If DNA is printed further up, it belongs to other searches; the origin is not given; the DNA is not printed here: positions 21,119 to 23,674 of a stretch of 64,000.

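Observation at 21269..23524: Orphan type IV coupling protein (VirD4/TraG-like) inserted between infB and rsmE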

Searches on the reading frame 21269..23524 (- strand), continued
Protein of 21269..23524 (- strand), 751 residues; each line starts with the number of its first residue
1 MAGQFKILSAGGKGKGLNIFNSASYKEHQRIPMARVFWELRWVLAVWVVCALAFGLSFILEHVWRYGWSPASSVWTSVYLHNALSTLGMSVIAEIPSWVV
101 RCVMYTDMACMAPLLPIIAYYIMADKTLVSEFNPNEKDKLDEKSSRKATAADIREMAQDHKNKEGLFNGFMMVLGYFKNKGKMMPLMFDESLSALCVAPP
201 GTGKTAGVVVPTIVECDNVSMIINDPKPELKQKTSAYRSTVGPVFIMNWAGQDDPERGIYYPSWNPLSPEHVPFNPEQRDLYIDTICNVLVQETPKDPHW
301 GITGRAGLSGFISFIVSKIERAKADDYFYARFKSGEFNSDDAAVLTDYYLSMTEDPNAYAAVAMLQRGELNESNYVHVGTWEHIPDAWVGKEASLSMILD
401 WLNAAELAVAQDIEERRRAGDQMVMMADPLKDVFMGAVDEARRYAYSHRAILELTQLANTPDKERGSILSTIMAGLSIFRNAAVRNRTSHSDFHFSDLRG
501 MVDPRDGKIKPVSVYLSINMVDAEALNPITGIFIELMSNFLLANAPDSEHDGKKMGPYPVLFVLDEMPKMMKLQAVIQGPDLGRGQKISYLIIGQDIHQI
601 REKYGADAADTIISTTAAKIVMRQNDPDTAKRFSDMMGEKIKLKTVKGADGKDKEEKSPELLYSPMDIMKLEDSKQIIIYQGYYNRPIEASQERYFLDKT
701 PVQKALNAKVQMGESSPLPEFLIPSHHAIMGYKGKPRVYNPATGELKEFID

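Call 12: find_related_loci(query=window:21269-23524:-, collection=genome_contigs, flank=10000)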
Query window:21269-23524:- (751 aa) in genome_contigs; peptide patterns used: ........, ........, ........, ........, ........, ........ (x = any residue, [..] = any of these).
186 stretches matched a pattern; 176 encode a relative of the query (tblastn E <= 1e-3); the best 80 are kept; 80 distinct loci.
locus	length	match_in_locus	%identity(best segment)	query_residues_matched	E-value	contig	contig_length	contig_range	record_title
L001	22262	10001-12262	86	1-751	0e+0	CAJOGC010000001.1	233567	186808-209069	uncultured Alphaproteobacteria bacterium isolate Sheep_2_mag_61 genome assembly, contig: scaffold_6, whole genome shotgu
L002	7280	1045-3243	84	1-750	0e+0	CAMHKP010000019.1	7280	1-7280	MAG: uncultured Alphaproteobacteria bacterium isolate SRR11784293_bin.8_metaWRAP_v1.3_MAG genome assembly, contig: ERZ12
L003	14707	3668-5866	83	1-750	0e+0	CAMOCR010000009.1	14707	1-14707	MAG: uncultured Alphaproteobacteria bacterium isolate SRR873604_bin.19_metaWRAP_v1.3_MAG genome assembly, contig: NODE_8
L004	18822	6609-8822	80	1-750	0e+0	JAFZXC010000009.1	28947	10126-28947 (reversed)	MAG: Alphaproteobacteria bacterium isolate RGIG8177 Water_buffalos_Rumen-3__c314589, whole genome shotgun sequence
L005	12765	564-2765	81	1-751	0e+0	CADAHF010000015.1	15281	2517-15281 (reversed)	MAG: uncultured proteobacterium isolate RUG13292 genome assembly, contig: RUG13292_asm_15, whole genome shotgun sequence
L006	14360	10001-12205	80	1-749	0e+0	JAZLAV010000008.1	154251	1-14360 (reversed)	MAG: Candidatus Enterousia sp. isolate T1900045072_TC20190066.MAGScoT_cleanbin_000021 SGB_4619_k141_1004810, whole genom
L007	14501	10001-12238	74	1-747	0e+0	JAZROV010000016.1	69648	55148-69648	MAG: Candidatus Enterousia sp. isolate T1900045386_YK20190076.MAGScoT_cleanbin_000013 SGB_6911_k141_3360018, whole genom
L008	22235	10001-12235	73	1-747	0e+0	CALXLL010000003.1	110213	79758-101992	MAG: uncultured Alphaproteobacteria bacterium isolate BRZ_E__bin176 genome assembly, contig: BRZ_E__NODE_254_length_1102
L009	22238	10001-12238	73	1-747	0e+0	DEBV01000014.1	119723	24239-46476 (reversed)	MAG TPA_asm: Alphaproteobacteria bacterium UBA2947 UBA2947_contig_2005, whole genome shotgun sequence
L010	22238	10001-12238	75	1-747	0e+0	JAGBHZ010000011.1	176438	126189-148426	MAG: Alphaproteobacteria bacterium isolate RGIG9136 Water_deer_Rectum.Co__c1099233, whole genome shotgun sequence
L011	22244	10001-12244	73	1-749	0e+0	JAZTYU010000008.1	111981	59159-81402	MAG: Candidatus Enterousia sp. isolate T1900045325_YK20190014.MAGScoT_cleanbin_000039 SGB_6437_k141_2782097, whole genom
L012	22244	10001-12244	73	1-749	0e+0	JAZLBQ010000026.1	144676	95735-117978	MAG: Candidatus Enterousia sp. isolate T1900045063_TC20190056.MAGScoT_cleanbin_000013 SGB_4572_k141_2220103, whole genom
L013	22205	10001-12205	73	1-749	0e+0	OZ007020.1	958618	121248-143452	MAG: uncultured Alphaproteobacteria bacterium isolate 6730_HET_VAC_contig_11916_metaflye_circ MAG genome assembly, chrom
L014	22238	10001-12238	73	1-747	0e+0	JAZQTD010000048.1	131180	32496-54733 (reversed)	MAG: Candidatus Enterousia sp. isolate T1900045192_TC20190188.MAGScoT_cleanbin_000014 SGB_5297_k141_1032680, whole genom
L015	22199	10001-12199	74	1-747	0e+0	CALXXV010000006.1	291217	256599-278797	MAG: uncultured Alphaproteobacteria bacterium isolate E08__bin46 genome assembly, contig: E08__k127_1716458, whole genom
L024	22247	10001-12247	73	1-750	0e+0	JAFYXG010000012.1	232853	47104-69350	MAG: Alphaproteobacteria bacterium isolate RGIG7505 Water_buffalos_Colon.Co__c1672322, whole genome shotgun sequence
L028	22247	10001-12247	72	1-750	0e+0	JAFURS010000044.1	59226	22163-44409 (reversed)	MAG: Alphaproteobacteria bacterium isolate RGIG4765 Roe_deer_Rectum.Co__c1774399, whole genome shotgun sequence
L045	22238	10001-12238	71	1-747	0e+0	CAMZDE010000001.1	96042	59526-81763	MAG TPA_asm: uncultured Alphaproteobacteria bacterium isolate SRR10912535_bin.7_metaWRAP_v1.3_MAG genome assembly, conti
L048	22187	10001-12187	73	1-747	0e+0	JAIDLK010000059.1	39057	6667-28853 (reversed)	MAG: Alphaproteobacteria bacterium isolate SC0338_S5_7 SC0338_S5_7_contig_59, whole genome shotgun sequence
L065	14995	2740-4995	71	1-747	0e+0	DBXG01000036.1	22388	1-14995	MAG TPA_asm: Alphaproteobacteria bacterium UBA1218 UBA1218_contig_61700, whole genome shotgun sequence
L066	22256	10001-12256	71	1-747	0e+0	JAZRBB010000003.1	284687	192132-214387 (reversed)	MAG: Candidatus Enterousia sp. isolate T1900045132_TC20190126.MAGScoT_cleanbin_000016 SGB_4885_k141_2185422, whole genom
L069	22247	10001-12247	72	1-747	0e+0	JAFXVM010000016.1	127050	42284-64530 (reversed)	MAG: Alphaproteobacteria bacterium isolate RGIG6783 Sheep_Rumen-3__c1490763, whole genome shotgun sequence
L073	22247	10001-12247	71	1-747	0e+0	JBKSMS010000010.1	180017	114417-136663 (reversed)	MAG: Alphaproteobacteria bacterium isolate 82_22-119 k141_1282061, whole genome shotgun sequence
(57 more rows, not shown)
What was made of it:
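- Lineage: 176 species-level genomes carry it, named Candidatus Enterousia or uncultured Alphaproteobacteria, with closed chromosomes of 0.72 and 0.96 Mb (call 12).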

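Call 17: search_protein_representatives(protein=window:21269-23524:-)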
Query: 751 residues. Proteins with E-value up to 0.001 (for the whole library): 4617; up to 1e-10: 1205; up to 1e-30: 217. The best 150 are listed.
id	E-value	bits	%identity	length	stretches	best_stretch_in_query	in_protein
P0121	0.0e+00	1253.2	72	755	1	1-747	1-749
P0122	1.7e-189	647.8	60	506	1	221-735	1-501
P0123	2.6e-183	627.4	46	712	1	24-710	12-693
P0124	2.1e-182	624.4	46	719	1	49-730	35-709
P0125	1.3e-178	611.9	50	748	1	74-701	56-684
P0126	4.5e-157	540.7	60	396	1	2-398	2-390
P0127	7.1e-144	497.0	74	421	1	86-373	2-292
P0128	5.3e-135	467.7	50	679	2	379-701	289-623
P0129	1.5e-134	466.2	41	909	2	379-720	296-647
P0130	6.5e-128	444.3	38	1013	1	38-715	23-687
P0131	2.6e-121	422.4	48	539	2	380-744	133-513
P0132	2.7e-121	422.4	46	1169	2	201-551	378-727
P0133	1.1e-113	397.3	38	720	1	110-700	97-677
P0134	2.0e-111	389.8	40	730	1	163-630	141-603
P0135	1.1e-108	380.7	38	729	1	163-722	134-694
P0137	1.1e-106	374.0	34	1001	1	41-701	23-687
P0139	3.7e-102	359.1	42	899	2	381-707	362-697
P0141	1.8e-98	346.9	35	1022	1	147-699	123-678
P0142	3.2e-97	342.8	34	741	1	36-704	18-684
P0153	2.1e-85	303.7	35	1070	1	182-720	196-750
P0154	2.7e-85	303.4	39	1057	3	383-746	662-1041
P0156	4.0e-83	296.2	34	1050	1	117-709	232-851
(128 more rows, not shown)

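Call 18: find_encoding_contigs(protein=P0123, flank=10000, max_places=4)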
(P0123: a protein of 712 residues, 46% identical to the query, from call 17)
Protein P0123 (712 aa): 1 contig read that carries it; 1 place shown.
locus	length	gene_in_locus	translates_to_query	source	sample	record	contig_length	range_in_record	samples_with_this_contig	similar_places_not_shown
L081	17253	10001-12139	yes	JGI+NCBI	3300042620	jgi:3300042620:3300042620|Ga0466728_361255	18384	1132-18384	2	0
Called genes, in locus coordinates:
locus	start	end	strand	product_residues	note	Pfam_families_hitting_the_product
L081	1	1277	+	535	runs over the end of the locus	-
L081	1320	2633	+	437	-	PF01551:Peptidase_M23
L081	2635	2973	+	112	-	PF04519:Bactofilin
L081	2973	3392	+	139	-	PF02502:LacAB_rpiB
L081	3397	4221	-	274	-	-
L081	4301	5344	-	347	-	PF13609:Porin_4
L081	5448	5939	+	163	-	PF02677:QueH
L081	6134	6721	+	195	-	-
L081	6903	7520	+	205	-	PF00163:Ribosomal_S4, PF01479:S4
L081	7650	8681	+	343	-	PF05496:RuvB_N, PF13191:AAA_16 (faint), PF00004:AAA, PF07728:AAA_5 (weak), PF17864:AAA_lid_4, PF05491:WHD_RuvB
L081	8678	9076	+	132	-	PF03061:4HBT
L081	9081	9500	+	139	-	PF13279:4HBT_2, PF03061:4HBT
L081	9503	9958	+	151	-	-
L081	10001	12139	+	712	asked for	PF02534:T4SS-DNA_transf, PF10412:TrwB_AAD_bind, PF12696:TraG-D_C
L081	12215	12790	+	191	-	-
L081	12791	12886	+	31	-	-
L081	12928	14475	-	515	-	-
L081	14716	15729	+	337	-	-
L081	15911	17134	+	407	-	PF00579:tRNA-synt_1b, PF22421:SYY_C-terminal, PF01479:S4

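Call 19: find_encoding_contigs(protein=P0125, flank=10000, max_places=4)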
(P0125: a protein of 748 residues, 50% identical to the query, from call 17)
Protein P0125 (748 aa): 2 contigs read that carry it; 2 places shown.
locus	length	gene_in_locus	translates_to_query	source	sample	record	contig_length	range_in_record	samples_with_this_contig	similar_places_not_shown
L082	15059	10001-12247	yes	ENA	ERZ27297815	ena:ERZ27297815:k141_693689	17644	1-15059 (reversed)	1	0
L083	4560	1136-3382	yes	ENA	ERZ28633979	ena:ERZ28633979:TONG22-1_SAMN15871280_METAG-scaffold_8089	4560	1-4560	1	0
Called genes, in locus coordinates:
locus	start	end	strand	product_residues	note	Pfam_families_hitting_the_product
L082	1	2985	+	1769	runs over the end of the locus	PF24748:Galaxin_repeat (faint)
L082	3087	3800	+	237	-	PF01027:Bax1-I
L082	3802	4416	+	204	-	PF13098:Thioredoxin_2, PF13462:Thioredoxin_4, PF01323:DSBA (weak)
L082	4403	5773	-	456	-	PF02367:TsaE (faint), PF02463:SMC_N, PF03193:RsgA_GTPase (faint), PF00005:ABC_tran, PF13401:AAA_22 (weak), PF13304:AAA_21 (weak), PF02463:SMC_N, PF00005:ABC_tran, +14 more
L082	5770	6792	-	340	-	PF00528:BPD_transp_1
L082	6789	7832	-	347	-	PF00528:BPD_transp_1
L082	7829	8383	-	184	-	PF00226:DnaJ (weak)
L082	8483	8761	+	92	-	PF13467:RHH_4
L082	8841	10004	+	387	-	-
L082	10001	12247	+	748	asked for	PF02534:T4SS-DNA_transf, PF10412:TrwB_AAD_bind, PF12696:TraG-D_C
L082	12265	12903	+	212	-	-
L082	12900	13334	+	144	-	-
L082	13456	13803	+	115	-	-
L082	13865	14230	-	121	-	-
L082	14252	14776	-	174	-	-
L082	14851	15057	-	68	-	?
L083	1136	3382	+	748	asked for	PF02534:T4SS-DNA_transf, PF10412:TrwB_AAD_bind, PF12696:TraG-D_C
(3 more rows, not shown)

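Call 27: find_encoding_contigs(protein=P0130, flank=10000, max_places=3)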
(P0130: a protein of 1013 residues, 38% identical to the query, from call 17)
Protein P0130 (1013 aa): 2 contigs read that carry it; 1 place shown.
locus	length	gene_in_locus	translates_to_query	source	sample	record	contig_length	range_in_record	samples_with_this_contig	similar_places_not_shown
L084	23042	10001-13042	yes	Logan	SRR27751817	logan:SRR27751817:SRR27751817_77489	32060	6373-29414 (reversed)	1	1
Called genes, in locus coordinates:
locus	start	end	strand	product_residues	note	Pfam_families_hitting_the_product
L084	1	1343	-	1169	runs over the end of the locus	PF13395:HNH_4 (faint), PF18541:RuvC_III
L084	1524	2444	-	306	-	PF01867:Cas_Cas1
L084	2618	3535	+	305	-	PF00892:EamA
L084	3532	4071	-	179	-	PF13673:Acetyltransf_10, PF00583:Acetyltransf_1, PF13508:Acetyltransf_7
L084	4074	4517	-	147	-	-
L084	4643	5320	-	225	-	PF00132:Hexapep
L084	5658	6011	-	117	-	-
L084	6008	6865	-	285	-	PF20434:BD-FAE (faint), PF00561:Abhydrolase_1, PF12146:Hydrolase_4, PF12697:Abhydrolase_6 (weak)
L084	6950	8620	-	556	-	PF01268:FTHFS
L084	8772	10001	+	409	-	PF13599:Pentapeptide_4, PF13576:Pentapeptide_3, PF00805:Pentapeptide, PF13576:Pentapeptide_3 (weak), PF00805:Pentapeptide (weak)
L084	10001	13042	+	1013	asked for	PF02534:T4SS-DNA_transf, PF10412:TrwB_AAD_bind (weak), PF12696:TraG-D_C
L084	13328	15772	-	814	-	PF00343:Phosphorylase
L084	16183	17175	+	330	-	PF00702:Hydrolase, PF13419:HAD_2 (faint), PF13242:Hydrolase_like (weak)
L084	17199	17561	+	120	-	-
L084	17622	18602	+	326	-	PF00702:Hydrolase, PF13419:HAD_2 (faint), PF13242:Hydrolase_like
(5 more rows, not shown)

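Call 28: find_encoding_contigs(protein=P0133, flank=10000, max_places=3)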
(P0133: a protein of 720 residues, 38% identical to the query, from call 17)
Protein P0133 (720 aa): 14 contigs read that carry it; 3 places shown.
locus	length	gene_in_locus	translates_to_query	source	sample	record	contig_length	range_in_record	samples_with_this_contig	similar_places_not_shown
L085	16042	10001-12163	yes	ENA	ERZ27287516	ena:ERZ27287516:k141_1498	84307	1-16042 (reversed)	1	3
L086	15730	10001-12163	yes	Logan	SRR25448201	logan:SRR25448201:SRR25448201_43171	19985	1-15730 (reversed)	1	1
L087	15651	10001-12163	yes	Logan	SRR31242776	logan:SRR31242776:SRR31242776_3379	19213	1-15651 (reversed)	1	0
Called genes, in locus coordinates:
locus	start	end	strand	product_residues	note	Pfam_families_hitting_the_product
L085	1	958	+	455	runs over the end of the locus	PF01488:Shikimate_DH (faint), PF02254:TrkA_N, PF03435:Sacchrp_dh_NADP (faint), PF03807:F420_oxidored (faint), PF13241:NAD_binding_7 (faint), PF21799:MurD-like_N (faint), PF02254:TrkA_N, PF02080:TrkA_C, +1 more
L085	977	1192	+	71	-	PF17209:Hfq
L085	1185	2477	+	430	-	PF13167:GTP-bdg_N, PF16360:GTP-bdg_M, PF01926:MMR_HSR1, PF19275:HflX_C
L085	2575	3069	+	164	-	-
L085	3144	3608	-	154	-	PF00293:NUDIX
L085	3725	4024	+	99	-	-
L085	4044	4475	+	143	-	PF00293:NUDIX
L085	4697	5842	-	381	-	-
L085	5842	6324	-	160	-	PF06347:SH3_4, PF08239:SH3_3 (faint)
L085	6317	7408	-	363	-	PF00692:dUTPase (weak)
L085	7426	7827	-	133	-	PF02410:RsfS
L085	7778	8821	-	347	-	PF01018:GTP1_OBG, PF01926:MMR_HSR1, PF02421:FeoB_N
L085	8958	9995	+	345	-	PF00805:Pentapeptide, PF13599:Pentapeptide_4 (weak), PF00805:Pentapeptide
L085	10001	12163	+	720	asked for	PF02534:T4SS-DNA_transf, PF10412:TrwB_AAD_bind, PF12696:TraG-D_C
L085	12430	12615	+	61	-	PF01783:Ribosomal_L32p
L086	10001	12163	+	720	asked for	PF02534:T4SS-DNA_transf, PF10412:TrwB_AAD_bind, PF12696:TraG-D_C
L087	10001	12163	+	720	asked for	PF02534:T4SS-DNA_transf, PF10412:TrwB_AAD_bind, PF12696:TraG-D_C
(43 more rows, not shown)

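Call 29: find_encoding_contigs(protein=P0142, flank=10000, max_places=3)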
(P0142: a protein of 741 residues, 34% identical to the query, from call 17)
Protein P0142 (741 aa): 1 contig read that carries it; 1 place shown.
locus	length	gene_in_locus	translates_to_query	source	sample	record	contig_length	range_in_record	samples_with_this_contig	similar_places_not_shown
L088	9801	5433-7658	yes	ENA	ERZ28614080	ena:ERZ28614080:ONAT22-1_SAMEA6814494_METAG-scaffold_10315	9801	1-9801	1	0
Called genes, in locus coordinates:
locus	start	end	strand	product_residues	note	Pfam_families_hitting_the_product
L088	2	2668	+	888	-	?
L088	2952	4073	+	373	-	-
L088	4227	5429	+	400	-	-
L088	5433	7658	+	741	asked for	PF02534:T4SS-DNA_transf, PF10412:TrwB_AAD_bind (faint), PF02534:T4SS-DNA_transf, PF12696:TraG-D_C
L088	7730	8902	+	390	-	PF00753:Lactamase_B, PF19583:ODP, PF12706:Lactamase_B_2 (weak), PF00258:Flavodoxin_1, PF12724:Flavodoxin_5 (weak)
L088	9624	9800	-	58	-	?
